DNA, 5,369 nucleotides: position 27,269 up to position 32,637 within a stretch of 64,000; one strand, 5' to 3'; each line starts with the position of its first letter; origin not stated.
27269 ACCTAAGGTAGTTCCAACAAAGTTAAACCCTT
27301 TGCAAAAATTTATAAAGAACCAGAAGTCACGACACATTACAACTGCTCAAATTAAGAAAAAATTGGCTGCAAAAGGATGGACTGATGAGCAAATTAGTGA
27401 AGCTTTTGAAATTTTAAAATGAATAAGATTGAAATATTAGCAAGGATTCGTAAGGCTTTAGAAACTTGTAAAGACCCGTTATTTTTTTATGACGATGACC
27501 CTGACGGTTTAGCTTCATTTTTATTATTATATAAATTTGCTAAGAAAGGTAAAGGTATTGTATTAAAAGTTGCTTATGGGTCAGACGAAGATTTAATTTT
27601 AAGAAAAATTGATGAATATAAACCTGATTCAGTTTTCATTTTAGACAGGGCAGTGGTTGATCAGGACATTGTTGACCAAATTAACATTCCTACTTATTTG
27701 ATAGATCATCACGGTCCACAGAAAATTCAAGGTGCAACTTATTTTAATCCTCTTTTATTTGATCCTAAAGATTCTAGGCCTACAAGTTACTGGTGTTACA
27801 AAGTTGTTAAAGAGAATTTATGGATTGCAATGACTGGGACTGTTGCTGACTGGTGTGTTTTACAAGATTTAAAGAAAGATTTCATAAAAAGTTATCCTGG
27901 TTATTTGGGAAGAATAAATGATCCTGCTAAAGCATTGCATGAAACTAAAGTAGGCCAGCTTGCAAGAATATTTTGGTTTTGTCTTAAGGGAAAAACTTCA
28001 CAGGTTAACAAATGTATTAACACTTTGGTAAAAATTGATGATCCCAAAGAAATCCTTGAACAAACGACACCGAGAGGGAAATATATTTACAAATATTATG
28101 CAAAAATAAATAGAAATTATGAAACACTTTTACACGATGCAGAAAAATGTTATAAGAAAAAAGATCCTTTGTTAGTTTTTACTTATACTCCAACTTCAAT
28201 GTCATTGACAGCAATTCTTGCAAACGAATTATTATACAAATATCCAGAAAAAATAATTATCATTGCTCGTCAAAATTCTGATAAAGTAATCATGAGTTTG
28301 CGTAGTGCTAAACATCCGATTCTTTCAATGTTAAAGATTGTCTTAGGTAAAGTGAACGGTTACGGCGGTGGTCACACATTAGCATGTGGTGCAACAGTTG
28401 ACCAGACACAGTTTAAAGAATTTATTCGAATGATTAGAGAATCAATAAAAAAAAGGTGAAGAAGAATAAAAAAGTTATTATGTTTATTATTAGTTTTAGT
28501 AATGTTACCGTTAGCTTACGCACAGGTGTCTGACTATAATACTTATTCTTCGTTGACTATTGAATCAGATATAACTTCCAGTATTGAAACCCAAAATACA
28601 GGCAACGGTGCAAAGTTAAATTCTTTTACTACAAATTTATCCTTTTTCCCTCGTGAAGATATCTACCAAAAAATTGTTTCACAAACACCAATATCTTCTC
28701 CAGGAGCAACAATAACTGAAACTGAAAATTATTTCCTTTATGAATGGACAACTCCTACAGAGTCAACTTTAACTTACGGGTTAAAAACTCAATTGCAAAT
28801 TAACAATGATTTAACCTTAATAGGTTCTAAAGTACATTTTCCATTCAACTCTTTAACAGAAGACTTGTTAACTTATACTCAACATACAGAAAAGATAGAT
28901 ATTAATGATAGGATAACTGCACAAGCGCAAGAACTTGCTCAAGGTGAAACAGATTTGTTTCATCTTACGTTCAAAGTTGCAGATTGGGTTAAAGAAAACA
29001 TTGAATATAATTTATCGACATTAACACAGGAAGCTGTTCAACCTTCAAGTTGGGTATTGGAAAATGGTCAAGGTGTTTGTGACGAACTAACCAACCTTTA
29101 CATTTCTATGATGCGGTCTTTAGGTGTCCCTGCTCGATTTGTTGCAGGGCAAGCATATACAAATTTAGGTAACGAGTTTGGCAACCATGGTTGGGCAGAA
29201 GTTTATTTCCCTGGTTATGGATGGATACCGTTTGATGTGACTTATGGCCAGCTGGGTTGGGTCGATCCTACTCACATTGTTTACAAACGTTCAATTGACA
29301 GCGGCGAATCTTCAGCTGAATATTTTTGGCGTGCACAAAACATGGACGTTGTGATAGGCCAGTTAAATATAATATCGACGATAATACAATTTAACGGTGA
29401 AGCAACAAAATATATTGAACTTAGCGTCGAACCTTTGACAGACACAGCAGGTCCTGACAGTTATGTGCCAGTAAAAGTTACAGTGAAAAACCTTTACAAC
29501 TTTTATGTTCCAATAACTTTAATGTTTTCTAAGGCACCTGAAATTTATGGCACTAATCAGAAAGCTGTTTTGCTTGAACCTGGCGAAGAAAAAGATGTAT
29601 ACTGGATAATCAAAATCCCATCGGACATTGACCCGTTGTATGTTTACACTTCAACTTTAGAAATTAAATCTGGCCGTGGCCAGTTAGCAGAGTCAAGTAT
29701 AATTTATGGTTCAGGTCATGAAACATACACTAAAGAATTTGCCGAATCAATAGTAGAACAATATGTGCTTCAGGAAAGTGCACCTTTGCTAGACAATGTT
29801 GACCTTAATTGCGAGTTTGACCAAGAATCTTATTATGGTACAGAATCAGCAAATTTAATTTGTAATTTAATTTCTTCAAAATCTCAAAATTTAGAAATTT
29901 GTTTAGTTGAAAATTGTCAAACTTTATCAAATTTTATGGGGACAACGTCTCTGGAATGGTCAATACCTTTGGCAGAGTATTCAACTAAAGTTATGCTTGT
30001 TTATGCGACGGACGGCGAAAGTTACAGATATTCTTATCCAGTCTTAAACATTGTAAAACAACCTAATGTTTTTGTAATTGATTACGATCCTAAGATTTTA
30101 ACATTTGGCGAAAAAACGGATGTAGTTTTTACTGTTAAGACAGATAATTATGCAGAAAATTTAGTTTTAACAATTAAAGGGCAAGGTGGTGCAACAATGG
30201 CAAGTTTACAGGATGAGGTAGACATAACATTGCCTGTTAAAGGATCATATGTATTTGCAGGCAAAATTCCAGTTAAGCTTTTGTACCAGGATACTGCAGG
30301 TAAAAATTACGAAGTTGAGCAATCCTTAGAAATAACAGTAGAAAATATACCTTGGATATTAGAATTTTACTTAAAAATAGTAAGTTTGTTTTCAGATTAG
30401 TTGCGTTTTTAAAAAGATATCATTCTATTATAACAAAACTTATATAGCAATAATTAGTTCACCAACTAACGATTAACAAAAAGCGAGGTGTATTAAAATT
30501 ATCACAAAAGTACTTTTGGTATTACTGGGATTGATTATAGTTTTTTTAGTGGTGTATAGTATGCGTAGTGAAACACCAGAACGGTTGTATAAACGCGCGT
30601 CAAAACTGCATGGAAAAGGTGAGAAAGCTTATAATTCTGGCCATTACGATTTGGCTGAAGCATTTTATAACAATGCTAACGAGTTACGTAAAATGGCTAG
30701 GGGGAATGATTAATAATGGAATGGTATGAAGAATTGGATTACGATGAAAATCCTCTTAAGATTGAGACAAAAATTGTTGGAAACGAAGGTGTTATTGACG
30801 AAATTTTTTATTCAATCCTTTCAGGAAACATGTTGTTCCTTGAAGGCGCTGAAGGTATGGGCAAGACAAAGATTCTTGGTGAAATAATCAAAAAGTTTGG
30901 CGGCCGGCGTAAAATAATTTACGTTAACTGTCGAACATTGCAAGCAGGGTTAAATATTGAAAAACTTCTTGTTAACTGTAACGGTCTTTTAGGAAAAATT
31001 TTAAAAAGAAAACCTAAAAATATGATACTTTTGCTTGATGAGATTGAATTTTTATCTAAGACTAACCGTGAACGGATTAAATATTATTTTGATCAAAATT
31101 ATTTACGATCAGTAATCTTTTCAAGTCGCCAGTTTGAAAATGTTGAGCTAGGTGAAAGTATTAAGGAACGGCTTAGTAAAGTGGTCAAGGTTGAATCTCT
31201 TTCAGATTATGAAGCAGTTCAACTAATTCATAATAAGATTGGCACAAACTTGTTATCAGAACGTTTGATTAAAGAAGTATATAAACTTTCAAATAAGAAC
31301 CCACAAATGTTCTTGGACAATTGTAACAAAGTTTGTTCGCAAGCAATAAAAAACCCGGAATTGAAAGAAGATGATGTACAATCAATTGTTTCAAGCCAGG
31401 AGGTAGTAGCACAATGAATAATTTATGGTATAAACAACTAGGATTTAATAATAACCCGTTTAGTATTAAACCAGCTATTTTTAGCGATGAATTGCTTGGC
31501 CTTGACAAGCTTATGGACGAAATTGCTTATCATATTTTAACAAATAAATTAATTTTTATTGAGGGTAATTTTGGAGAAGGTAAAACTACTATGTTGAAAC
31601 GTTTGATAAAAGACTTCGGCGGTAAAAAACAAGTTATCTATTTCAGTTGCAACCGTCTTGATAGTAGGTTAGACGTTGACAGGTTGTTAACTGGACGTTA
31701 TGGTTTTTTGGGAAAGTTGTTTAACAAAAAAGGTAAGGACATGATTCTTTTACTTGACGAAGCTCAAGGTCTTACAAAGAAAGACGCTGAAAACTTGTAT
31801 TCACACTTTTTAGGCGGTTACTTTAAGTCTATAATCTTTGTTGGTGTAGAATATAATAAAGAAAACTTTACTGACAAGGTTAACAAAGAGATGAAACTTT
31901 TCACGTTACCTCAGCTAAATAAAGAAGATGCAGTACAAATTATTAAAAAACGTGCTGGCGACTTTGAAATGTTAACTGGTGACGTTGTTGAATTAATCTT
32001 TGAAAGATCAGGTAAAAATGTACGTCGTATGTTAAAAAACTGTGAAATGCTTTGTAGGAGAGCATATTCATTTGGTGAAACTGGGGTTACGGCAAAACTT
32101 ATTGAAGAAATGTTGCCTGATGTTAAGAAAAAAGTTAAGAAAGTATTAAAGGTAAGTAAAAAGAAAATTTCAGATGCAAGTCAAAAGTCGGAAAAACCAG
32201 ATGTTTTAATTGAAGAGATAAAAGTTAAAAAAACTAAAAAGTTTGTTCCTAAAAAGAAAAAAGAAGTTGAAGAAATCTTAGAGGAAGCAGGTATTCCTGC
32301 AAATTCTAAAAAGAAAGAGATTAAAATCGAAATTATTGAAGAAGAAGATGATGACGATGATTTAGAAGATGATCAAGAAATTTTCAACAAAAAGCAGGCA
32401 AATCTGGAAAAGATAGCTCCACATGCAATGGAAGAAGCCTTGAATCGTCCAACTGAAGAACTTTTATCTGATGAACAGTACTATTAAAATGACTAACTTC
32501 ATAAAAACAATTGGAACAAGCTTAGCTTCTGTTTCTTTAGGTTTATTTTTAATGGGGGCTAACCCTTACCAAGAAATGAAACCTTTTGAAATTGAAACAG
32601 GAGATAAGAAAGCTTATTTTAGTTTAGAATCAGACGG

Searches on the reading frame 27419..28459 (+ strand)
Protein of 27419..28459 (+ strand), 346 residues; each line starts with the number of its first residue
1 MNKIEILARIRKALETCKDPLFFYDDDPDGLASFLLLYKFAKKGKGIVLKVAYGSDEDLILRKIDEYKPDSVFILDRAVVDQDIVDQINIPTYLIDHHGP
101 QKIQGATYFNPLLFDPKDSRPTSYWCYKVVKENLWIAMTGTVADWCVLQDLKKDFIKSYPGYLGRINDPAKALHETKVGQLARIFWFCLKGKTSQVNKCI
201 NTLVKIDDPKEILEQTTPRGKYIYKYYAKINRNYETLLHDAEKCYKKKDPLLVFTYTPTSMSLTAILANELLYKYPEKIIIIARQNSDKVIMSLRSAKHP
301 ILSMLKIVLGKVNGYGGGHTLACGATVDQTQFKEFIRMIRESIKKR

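Call 55: search_protein_families(library=pfam, proteins=[window:27419-28459:+], max_evalue=0.00001)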
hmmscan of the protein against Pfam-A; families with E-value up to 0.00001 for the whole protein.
window:27419-28459:+ (346 aa): 1 family
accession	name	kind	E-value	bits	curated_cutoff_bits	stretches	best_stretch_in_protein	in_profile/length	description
PF02272.25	DHHA1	-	2.2e-11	44.6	25.9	1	260-345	14-102/102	DHHA1 domain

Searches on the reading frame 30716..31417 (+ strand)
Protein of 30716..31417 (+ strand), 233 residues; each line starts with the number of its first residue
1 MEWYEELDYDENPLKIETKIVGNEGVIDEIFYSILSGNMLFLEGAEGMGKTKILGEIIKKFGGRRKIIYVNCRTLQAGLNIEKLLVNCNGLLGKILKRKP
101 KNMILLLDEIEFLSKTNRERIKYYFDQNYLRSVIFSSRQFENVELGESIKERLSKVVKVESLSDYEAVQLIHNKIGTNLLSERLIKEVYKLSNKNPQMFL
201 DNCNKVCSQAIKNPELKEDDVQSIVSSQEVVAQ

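Call 55: search_protein_families(library=pfam, proteins=[window:30716-31417:+], max_evalue=0.00001)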
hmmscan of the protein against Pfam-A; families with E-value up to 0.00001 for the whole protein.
window:30716-31417:+ (233 aa): 2 families
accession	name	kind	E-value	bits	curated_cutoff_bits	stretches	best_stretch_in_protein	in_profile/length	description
PF13173.12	AAA_14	-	2.4e-10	40.9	27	1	38-155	3-117/129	AAA domain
PF00931.28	NB-ARC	-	1.7e-06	27.9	23.5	0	92-188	93-183/248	NB-ARC domain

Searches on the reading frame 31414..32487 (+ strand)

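Call 55: search_protein_families(library=pfam, proteins=[window:31414-32487:+], max_evalue=0.00001)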
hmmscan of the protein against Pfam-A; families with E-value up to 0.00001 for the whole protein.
window:31414-32487:+ (357 aa): 1 family
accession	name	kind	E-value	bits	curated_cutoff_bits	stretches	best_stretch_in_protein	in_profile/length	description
PF13173.12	AAA_14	-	2e-06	28.2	27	1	44-121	2-75/129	AAA domain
